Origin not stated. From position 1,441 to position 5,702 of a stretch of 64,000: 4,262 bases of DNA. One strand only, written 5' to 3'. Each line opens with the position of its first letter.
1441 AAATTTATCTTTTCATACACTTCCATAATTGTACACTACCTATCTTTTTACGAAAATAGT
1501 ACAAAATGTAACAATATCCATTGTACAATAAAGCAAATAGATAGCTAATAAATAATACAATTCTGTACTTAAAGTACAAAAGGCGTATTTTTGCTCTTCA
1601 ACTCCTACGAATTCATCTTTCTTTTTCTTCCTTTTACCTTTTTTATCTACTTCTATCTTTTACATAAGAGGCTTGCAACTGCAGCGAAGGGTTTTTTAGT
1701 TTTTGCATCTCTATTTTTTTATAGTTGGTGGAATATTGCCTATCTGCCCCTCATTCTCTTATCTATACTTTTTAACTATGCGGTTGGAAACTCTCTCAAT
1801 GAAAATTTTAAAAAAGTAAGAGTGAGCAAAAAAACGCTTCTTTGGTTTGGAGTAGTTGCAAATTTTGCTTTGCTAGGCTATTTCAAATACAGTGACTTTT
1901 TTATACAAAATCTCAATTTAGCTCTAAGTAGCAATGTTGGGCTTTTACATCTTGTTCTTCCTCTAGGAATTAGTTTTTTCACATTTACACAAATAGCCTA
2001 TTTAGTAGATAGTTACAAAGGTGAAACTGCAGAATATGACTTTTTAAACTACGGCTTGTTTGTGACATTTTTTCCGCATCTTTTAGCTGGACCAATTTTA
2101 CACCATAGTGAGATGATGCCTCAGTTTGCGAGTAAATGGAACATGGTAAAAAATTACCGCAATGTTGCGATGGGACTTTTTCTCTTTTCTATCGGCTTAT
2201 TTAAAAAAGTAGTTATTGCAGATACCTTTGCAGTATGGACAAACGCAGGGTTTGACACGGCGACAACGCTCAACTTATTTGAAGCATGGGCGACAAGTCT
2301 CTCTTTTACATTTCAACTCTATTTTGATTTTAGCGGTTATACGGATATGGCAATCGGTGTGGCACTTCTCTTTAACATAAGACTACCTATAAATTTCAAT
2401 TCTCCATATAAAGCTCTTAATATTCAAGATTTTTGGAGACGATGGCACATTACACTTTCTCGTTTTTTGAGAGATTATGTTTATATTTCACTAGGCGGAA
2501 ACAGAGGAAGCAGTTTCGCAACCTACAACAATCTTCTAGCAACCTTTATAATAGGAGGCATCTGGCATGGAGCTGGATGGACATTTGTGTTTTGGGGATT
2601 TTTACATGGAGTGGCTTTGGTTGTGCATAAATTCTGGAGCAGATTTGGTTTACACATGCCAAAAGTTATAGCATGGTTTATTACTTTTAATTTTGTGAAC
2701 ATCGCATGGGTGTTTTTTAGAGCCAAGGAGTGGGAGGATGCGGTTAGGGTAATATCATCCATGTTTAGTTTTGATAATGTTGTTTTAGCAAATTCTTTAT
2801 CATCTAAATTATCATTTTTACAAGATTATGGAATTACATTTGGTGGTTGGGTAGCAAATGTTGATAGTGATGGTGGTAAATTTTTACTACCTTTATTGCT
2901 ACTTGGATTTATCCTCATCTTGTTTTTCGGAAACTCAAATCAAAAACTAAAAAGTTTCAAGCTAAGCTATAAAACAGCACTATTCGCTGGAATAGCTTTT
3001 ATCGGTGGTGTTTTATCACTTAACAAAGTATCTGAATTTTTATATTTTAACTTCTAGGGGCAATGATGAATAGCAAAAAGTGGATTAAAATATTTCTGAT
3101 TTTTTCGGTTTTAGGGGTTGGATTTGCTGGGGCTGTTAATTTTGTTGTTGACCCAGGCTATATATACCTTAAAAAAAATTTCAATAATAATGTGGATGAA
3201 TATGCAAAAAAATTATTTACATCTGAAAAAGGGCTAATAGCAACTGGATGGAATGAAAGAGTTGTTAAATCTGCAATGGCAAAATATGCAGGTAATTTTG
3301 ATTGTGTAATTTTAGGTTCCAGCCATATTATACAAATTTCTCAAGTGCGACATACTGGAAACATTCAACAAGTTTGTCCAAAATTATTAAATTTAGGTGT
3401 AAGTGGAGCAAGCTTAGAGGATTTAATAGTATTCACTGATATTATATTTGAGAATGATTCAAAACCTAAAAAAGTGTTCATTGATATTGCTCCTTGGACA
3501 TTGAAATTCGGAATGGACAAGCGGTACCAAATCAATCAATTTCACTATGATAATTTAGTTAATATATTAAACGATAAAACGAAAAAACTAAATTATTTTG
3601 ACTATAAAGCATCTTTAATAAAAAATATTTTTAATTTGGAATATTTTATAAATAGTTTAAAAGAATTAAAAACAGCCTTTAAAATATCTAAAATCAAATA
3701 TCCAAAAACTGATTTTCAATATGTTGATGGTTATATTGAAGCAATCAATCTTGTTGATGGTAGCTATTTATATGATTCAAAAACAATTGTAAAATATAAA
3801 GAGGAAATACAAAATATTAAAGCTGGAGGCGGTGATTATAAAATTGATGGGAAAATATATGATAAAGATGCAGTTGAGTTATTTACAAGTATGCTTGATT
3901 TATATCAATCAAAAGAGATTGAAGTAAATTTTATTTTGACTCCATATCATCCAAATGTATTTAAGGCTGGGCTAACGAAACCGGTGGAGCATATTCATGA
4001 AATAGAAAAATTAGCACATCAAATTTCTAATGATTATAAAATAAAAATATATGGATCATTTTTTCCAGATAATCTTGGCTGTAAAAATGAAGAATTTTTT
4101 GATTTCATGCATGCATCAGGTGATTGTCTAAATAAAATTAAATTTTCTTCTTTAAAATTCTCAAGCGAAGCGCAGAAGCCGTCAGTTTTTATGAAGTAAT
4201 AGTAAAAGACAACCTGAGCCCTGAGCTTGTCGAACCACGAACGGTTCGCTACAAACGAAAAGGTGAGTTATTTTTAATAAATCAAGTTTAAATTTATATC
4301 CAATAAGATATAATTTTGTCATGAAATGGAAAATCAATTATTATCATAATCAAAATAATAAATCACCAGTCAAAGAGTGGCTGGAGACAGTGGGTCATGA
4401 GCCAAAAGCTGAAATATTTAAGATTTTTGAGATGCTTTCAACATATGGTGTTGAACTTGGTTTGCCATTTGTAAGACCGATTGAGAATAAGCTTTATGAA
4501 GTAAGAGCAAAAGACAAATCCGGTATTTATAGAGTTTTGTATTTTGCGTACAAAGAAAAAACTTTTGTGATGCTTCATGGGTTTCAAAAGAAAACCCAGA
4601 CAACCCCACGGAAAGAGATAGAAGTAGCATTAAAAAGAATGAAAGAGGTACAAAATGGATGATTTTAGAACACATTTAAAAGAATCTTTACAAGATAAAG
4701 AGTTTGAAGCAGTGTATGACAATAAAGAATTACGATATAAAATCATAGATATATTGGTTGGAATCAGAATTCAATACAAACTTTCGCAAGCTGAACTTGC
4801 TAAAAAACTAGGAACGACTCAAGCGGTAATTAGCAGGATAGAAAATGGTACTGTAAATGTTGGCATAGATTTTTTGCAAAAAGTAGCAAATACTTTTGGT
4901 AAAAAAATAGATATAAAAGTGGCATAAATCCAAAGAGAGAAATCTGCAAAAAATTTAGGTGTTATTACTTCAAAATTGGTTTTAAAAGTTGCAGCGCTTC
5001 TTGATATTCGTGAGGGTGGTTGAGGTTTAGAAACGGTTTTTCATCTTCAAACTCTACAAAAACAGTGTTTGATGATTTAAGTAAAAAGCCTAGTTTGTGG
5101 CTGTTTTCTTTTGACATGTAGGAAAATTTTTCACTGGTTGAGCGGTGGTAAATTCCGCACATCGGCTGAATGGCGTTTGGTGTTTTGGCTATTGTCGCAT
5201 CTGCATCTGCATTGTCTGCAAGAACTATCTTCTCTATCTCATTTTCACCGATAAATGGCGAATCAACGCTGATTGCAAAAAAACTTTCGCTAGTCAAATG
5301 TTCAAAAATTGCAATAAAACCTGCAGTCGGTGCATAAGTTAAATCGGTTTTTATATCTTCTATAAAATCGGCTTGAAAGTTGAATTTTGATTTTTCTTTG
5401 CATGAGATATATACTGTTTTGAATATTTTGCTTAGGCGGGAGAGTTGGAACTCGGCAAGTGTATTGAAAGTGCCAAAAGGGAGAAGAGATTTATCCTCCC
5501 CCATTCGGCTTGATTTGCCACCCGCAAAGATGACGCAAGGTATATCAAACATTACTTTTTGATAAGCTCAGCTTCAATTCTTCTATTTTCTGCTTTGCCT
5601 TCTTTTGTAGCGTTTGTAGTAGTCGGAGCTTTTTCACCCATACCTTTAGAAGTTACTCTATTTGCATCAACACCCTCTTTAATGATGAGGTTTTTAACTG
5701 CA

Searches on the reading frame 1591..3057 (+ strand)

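Call 59: search_protein_families(library=pfam, proteins=[window:1591-3057:+], max_evalue=0.001)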
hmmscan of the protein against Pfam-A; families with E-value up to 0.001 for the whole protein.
window:1591-3057:+ (488 aa): 1 family
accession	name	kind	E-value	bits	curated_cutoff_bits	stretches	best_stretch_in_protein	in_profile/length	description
PF03062.24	MBOAT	-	2.4e-40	139.3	27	1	46-376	17-328/337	MBOAT, membrane-bound O-acyltransferase family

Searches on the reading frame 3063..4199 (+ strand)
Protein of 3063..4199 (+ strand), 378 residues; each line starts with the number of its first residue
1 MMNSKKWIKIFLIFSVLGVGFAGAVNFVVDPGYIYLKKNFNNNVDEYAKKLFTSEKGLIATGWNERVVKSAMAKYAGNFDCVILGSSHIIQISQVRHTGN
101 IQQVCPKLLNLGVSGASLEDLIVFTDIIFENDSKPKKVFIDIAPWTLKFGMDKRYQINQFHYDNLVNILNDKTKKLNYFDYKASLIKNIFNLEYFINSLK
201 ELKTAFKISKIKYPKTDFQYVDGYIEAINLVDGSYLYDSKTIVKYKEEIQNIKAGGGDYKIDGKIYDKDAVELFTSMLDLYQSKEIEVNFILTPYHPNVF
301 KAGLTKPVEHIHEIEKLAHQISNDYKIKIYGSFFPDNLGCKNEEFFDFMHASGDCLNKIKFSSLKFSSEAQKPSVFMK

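Call 59: search_protein_families(library=pfam, proteins=[window:3063-4199:+], max_evalue=0.001)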
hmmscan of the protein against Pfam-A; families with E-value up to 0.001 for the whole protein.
window:3063-4199:+ (378 aa): 0 families

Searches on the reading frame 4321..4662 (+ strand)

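Call 59: search_protein_families(library=pfam, proteins=[window:4321-4662:+], max_evalue=0.001)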
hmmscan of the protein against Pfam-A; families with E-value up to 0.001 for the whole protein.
window:4321-4662:+ (113 aa): 1 family
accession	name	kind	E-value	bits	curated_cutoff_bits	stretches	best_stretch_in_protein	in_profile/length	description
PF05973.20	Gp49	-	9.5e-27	93.3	23.9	1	19-108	1-90/90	Phage derived protein Gp49-like (DUF891)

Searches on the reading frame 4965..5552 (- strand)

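Call 59: search_protein_families(library=pfam, proteins=[window:4965-5552:-], max_evalue=0.001)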
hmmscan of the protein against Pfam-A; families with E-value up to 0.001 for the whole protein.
window:4965-5552:- (195 aa): 1 family
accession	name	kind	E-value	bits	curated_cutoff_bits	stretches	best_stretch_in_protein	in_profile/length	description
PF12804.13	NTP_transf_3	-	4.7e-22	79.3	27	1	6-150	1-148/160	MobA-like NTP transferase domain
